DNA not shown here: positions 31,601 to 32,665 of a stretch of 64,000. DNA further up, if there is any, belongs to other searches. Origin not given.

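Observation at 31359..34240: Cluster: small wHTH-like protein, single-domain KaiC/RecA-like ATPase, two paralogous small membrane proteins, stop-start coupled to adenosine deaminase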

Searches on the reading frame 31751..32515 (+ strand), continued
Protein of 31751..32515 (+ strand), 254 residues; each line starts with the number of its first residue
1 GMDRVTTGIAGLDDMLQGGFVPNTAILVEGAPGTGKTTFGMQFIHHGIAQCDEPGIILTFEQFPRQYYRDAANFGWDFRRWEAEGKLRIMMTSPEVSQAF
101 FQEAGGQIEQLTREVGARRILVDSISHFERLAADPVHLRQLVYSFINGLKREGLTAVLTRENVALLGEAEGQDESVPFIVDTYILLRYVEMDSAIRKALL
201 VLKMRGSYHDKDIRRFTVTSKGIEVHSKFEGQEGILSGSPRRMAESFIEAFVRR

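Call 24: search_solved_structures(query=window:31751-32515:+, max_evalue=0.00001, show_alignments=2)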
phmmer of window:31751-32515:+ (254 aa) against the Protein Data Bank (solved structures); distinct sequences matched with E-value up to 0.00001: 45.
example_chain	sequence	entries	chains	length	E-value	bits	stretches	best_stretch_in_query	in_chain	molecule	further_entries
8zn5_B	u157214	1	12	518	2.1e-84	285.9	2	4-245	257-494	KaiC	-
8zn6_F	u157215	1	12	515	3e-76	259.3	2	4-244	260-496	KaiC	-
3k0e_A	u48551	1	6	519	5.5e-73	248.6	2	4-244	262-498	Circadian clock protein kinase KaiC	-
7dyk_A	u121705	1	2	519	5.9e-73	248.5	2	4-244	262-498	Circadian clock protein kinase KaiC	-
8wve_A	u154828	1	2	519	5.9e-73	248.5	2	4-244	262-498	Circadian clock oscillator protein KaiC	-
3k0f_A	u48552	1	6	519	8e-73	248.1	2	4-244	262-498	Circadian clock protein kinase KaiC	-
3jzm_A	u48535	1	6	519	8e-73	248.1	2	4-244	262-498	Circadian clock protein kinase kaiC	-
1u9i_A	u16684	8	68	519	8e-73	248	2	4-244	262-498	KaiC | Circadian clock protein kinase kaiC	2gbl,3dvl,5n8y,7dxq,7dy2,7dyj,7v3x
7dye_A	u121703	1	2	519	8e-73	248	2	4-244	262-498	Circadian clock protein kinase KaiC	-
3k0a_A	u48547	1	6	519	8.1e-73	248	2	4-244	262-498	Circadian clock protein kinase KaiC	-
3k09_A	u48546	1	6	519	8.1e-73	248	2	4-244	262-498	Circadian clock protein kinase kaiC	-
7s65_A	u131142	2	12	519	8.4e-73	248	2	4-244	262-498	Circadian clock protein kinase KaiC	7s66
1tf7_A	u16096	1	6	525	8.5e-73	248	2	4-244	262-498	KaiC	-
8wv8_A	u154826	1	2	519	9.4e-73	247.8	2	4-244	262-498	Circadian clock oscillator protein KaiC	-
4ijm_A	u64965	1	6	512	1.1e-72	247.6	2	4-244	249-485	Circadian clock protein kinase KaiC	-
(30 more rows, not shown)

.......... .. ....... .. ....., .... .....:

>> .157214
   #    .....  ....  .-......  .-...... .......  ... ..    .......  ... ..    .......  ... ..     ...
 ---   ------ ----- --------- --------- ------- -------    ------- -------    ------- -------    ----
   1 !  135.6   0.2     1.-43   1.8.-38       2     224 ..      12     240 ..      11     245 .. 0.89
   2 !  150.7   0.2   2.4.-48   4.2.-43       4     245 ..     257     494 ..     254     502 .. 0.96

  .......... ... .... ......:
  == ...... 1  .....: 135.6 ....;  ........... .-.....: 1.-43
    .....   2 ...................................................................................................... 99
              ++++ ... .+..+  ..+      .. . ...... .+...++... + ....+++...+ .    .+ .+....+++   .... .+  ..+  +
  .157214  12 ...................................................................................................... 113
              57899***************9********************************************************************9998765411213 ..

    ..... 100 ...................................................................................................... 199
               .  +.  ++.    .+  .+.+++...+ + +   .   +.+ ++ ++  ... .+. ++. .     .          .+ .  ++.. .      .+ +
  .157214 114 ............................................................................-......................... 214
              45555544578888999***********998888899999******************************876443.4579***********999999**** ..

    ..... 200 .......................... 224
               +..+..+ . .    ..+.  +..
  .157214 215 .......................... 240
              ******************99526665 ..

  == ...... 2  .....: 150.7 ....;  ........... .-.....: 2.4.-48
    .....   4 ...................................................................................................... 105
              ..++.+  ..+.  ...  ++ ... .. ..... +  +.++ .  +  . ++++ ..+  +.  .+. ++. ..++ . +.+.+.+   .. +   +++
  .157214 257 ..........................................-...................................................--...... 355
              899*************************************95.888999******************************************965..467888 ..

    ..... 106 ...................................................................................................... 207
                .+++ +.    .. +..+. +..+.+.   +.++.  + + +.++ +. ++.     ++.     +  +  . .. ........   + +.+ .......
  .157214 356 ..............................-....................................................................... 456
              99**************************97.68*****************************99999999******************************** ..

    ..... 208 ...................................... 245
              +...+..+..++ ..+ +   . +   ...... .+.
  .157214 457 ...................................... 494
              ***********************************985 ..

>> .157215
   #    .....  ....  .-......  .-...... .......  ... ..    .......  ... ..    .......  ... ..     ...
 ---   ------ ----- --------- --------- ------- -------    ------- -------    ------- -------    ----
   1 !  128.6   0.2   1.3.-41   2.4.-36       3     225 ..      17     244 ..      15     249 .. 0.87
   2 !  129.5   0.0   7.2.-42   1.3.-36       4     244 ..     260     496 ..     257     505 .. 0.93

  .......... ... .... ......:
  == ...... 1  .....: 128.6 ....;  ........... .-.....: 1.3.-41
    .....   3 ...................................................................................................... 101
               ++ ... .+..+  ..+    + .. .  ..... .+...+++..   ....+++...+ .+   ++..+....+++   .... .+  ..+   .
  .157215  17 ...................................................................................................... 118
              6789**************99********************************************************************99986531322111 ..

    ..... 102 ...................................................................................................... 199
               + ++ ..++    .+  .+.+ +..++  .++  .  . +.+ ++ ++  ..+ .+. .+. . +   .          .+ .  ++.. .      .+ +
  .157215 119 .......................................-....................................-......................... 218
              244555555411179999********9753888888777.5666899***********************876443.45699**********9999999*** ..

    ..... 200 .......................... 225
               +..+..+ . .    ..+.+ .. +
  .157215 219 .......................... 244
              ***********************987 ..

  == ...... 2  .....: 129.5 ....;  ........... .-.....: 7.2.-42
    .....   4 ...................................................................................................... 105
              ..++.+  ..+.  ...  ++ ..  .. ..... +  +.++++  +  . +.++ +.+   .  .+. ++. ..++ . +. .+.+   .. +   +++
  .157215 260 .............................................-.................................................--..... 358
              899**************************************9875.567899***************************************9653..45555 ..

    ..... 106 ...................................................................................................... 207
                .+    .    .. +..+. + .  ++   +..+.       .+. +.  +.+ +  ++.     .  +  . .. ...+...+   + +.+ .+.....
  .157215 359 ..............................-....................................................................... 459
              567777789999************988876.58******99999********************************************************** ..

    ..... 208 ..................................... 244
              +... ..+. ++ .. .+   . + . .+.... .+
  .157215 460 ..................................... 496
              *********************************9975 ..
